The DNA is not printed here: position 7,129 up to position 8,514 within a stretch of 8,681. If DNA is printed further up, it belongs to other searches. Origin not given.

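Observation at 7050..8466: Stand-alone TnpB with an intact catalytic set and no tnpA: candidate active RNA-guided nuclease element in an AT-rich archaeal genome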

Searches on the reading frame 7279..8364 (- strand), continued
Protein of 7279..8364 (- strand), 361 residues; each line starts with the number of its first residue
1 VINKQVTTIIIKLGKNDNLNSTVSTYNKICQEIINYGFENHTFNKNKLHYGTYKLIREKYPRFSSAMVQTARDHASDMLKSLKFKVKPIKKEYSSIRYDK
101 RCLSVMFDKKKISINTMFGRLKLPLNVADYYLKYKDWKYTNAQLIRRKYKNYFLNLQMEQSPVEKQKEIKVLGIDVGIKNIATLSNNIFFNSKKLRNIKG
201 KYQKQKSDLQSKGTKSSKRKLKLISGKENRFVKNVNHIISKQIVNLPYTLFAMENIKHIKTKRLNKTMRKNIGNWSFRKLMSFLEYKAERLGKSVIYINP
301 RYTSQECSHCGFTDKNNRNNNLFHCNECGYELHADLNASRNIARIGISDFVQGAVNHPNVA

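Call 46: search_solved_structures(query=window:7279-8364:-, max_evalue=0.001, show_alignments=2)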
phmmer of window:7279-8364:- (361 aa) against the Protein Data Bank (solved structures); distinct sequences matched with E-value up to 0.001: 24.
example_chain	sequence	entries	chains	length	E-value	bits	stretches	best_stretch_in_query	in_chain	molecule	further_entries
8hr5_A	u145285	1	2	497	6.5e-23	84.6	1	137-344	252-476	Transposase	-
8j1j_A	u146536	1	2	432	2.4e-20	76.2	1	140-351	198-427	Transposase IS605 OrfB C-terminal domain-containing protein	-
8j3r_A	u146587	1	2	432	5e-20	75.1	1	104-351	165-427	Transposase IS605 OrfB C-terminal domain-containing protein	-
8j12_A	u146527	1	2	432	1e-19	74.1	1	137-351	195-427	Transposase IS605 OrfB C-terminal domain-containing protein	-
9nzp_A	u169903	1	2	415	1.6e-19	73.5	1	134-344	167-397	IS200/IS605 family element transposase accessory protein TnpB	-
7wju_A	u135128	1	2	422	7e-19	71.4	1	221-351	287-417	OrfB_Zn_ribbon domain-containing protein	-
8dzj_A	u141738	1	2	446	8.4e-19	71.1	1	221-351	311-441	OrfB_Zn_ribbon domain-containing protein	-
9nzq_A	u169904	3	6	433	2e-18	69.9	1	212-355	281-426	Cas12f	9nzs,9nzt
9i8y_A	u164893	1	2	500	2e-15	60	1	209-333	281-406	CRISPR-associated endodeoxyribonuclease Cas12f1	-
9nzo_B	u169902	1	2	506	7.1e-13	51.6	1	194-327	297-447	Cas12f Effector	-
9nzr_A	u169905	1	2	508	7.2e-13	51.6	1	194-327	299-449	Cas12f Nuclease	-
8bf8_A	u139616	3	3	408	1.5e-10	43.9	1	169-346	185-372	RNA-guided DNA endonuclease TnpB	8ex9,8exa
8h1j_A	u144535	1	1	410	1.5e-10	43.9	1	169-346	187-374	RNA-guided DNA endonuclease TnpB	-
7odf_A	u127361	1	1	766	3.1e-10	43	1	274-347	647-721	Cas_phi3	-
9b0l_P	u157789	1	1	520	2.5e-08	36.7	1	193-349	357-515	TnpB-like protein L79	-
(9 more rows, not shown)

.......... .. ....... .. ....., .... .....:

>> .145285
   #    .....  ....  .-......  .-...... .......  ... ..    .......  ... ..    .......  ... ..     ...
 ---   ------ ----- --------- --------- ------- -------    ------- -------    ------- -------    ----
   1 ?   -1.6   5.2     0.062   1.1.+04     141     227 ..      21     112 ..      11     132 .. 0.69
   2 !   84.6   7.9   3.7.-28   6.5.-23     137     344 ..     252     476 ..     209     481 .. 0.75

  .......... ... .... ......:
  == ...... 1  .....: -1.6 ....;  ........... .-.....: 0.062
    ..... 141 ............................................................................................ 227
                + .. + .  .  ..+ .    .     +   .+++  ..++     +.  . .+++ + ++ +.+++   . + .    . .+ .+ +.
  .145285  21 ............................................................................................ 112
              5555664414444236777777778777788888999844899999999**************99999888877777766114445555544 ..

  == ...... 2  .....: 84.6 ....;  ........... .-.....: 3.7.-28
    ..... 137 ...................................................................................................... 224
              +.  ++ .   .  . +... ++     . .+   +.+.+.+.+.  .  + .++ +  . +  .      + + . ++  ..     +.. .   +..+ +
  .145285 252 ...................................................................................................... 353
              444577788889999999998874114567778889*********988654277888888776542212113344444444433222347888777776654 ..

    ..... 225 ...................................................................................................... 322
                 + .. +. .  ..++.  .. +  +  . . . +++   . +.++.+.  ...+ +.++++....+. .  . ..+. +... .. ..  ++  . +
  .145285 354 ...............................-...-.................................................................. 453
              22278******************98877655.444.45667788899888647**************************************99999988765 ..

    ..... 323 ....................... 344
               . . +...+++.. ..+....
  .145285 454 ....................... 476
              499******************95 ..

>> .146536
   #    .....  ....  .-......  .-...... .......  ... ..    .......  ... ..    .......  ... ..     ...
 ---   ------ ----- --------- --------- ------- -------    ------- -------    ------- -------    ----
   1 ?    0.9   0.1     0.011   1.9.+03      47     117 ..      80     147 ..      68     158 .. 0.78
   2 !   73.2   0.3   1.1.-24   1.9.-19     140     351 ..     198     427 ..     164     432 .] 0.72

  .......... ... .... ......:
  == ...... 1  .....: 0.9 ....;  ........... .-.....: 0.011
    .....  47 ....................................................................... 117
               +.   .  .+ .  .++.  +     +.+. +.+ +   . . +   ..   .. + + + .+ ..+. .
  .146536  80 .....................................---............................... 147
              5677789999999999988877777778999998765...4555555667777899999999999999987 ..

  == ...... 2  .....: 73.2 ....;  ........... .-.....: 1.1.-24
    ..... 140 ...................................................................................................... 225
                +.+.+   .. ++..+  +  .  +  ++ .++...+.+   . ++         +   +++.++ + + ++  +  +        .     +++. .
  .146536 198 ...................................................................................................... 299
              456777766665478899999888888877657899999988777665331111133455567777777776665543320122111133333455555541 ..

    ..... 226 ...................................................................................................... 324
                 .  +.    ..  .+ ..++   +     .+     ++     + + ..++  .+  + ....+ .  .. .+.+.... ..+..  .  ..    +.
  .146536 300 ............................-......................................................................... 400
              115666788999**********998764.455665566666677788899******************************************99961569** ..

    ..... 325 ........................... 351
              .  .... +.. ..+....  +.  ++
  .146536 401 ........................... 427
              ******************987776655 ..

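Call 52: find_encoding_contigs(protein=P0125, flank=5000, max_places=5)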
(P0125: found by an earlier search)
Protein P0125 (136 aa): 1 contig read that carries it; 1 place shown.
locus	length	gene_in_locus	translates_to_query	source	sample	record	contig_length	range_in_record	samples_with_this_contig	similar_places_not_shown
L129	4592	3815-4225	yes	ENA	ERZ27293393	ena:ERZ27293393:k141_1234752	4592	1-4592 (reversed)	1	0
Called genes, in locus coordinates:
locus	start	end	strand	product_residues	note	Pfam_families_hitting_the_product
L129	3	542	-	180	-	?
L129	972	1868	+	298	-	PF02661:Fic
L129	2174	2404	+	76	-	-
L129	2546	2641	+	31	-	-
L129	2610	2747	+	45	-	PF13384:HTH_23 (weak), PF13936:HTH_38 (weak)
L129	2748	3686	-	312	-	-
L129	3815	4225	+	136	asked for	PF27234:MJ0013 (weak)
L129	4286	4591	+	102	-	?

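Call 69: search_protein_families(library=phrogs, proteins=[L090:912-1271:+, L090:1588-1845:+, L090:2088-2414:+, L090:2411-2860:+, L090:4140-4442:+, L090:4727-5026:+, L090:5023-5457:+, L090:6231-6599:+, L091:1652-2215:+, L091:4140-4433:+], max_evalue=0.001)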
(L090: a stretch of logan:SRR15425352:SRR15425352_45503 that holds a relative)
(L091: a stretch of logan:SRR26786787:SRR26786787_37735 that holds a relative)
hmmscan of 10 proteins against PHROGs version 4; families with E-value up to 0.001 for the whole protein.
L090:912-1271:+ (119 aa): 0 families

L090:1588-1845:+ (85 aa): 2 families
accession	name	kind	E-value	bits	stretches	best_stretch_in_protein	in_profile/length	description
phrog_4264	-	unknown function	6.2e-27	94.8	1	5-83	11-90/93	-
phrog_5643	-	unknown function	2.2e-08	34.7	1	26-80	16-72/79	-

L090:2088-2414:+ (108 aa): 0 families

L090:2411-2860:+ (149 aa): 0 families

L090:4140-4442:+ (100 aa): 0 families

L090:4727-5026:+ (99 aa): 0 families

L090:5023-5457:+ (144 aa): 0 families

L090:6231-6599:+ (122 aa): 1 family
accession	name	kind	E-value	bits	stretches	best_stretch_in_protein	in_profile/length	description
phrog_517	-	DNA, RNA and nucleotide metabolism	9.7e-06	27.5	1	25-65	77-118/128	HTH DNA binding protein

L091:1652-2215:+ (187 aa): 0 families

L091:4140-4433:+ (97 aa): 0 families

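Call 78: predict_structure(alignment_id=A1)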
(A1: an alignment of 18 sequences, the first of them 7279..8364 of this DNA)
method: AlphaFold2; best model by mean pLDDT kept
length: 361 residues; sequences in the alignment: 18
mean_pLDDT: 76.1   pTM: 0.56
mean pLDDT of the five models: 76.1, 70.5, 68.8, 64.1, 62.3
residues with pLDDT >= 90: 89; 70-90: 165; 50-70: 71; < 50: 36
segments of 3 or more residues with pLDDT < 50: 1-3, 177-180, 260-275, 349-361
pLDDT, mean of each block of 10 residues (from residue 1): 67 90 95 97 95 95 91 95 92 89 83 88 76 74 90 87 73 63 64 58 75 83 69 61 78 65 40 53 74 75 74 82 86 75 59 33 27
secondary structure, 60 per line:
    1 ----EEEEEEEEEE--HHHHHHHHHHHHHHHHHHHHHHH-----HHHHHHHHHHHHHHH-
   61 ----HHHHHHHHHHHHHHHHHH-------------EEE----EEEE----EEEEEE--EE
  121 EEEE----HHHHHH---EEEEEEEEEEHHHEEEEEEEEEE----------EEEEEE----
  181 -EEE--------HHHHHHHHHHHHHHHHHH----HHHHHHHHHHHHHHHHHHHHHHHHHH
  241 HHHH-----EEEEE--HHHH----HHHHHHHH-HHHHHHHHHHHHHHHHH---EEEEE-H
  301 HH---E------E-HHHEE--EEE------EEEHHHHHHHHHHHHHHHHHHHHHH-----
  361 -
elements in order: E5-14 H17-39 H45-59 H65-82 E96-98 E103-106 E111-116 E119-124 H129-134 E138-147 E151-160 E171-176 E182-184 H193-210 H215-244 E250-254 H257-260 H265-272 H274-290 E294-298 E322-324 E331-333 H334-355

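Call 80: search_protein_representatives(protein=window:7279-8364:-)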
Query: 361 residues. Proteins with E-value up to 0.001 (for the whole library): 16039; up to 1e-10: 4372; up to 1e-30: 503. The best 150 are listed.
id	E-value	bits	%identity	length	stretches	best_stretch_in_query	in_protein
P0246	3.1e-101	355.3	49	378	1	8-361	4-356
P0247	4.2e-89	315.4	48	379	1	8-361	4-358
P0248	2.5e-86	306.3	46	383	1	18-360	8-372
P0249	2.6e-86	306.3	46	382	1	8-360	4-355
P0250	2.5e-83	296.4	44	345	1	36-361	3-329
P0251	5.9e-80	285.3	42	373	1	8-350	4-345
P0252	3.6e-79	282.8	43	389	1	18-360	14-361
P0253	2.1e-77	277.0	42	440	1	19-360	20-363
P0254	2.9e-77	276.5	46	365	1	15-356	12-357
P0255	3.6e-76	272.9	44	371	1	19-346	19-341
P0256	2.8e-74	266.7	40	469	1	20-360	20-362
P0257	8.3e-73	261.9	41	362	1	11-351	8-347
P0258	5.3e-71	255.9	38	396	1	15-353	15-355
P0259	3.4e-70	253.2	38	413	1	16-359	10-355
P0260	3.5e-68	246.7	43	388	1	4-343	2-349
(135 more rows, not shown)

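Call 81: fold_search(model_id=the predicted structure, library=pdb)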
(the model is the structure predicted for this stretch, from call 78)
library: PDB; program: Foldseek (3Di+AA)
matches with E <= 10: 751; with E <= 0.001: 68
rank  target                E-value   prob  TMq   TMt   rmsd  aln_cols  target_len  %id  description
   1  8j3r_A                7.7e-19  1.00  0.52  0.46   9.8       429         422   19  Cryo-EM structure of the AsCas12f-HKRA-sgRNAS3-5v7-target DNA (released 2023-09-27)
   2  8dzj_A                4.2e-18  1.00  0.50  0.45   9.6       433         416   19  Cryo-EM structure of Acidibacillus sulfuroxidans Cas12f in complex with sgRNA and target DNA (released 2023-07-12)
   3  8j1j_A                7.1e-18  1.00  0.51  0.45  11.1       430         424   20  Cryo-EM structure of the AsCas12f-YHAM-sgRNAS3-5v7-target DNA (released 2023-09-27)
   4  8j12_A                1.5e-17  1.00  0.49  0.43  11.2       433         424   19  Cryo-EM structure of the AsCas12f-sgRNA-target DNA ternary complex (released 2023-09-27)
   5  8j3r_B                2.2e-17  1.00  0.43  0.40  14.4       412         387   20  Cryo-EM structure of the AsCas12f-HKRA-sgRNAS3-5v7-target DNA (released 2023-09-27)
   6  9i8y_A                3.3e-17  1.00  0.49  0.44  10.5       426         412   18  SpCas12Cas12f1 in complex with sgRNA and cognate DNA (released 2025-07-23)
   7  7wju_A                9.6e-17  1.00  0.52  0.47   9.1       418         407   20  Cryo-EM structure of the AsCas12f1-sgRNAv1-dsDNA ternary complex (released 2023-01-18)
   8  9nzs_A                9.6e-17  1.00  0.50  0.45   9.7       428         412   20  Cryo-EM structure of OsCas12f-gRNA-DNA ternary complex. State III (released 2026-04-08)
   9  8j12_B                1.8e-16  1.00  0.41  0.39  15.4       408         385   20  Cryo-EM structure of the AsCas12f-sgRNA-target DNA ternary complex (released 2023-09-27)
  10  8hr5_A                3.4e-16  1.00  0.50  0.40  14.6       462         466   21  Cryo-EM structure of the CnCas12f1-sgRNA-DNA complex (released 2023-09-06)
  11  8j1j_B                6.6e-16  1.00  0.42  0.39  15.2       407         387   19  Cryo-EM structure of the AsCas12f-YHAM-sgRNAS3-5v7-target DNA (released 2023-09-27)
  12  9nzq_A                9.3e-16  1.00  0.51  0.45   9.7       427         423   21  Cryo-EM structure of OsCas12f-gRNA-DNA ternary complex. State II (released 2026-04-08)
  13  9nzr_B                4.3e-15  1.00  0.35  0.30  16.5       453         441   20  Structure of Al3Cas12f State II (released 2026-04-08)
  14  9i8y_B                5.1e-15  1.00  0.38  0.36  15.7       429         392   17  SpCas12Cas12f1 in complex with sgRNA and cognate DNA (released 2025-07-23)
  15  9nzr_A                2.5e-14  1.00  0.44  0.38  11.6       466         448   19  Structure of Al3Cas12f State II (released 2026-04-08)
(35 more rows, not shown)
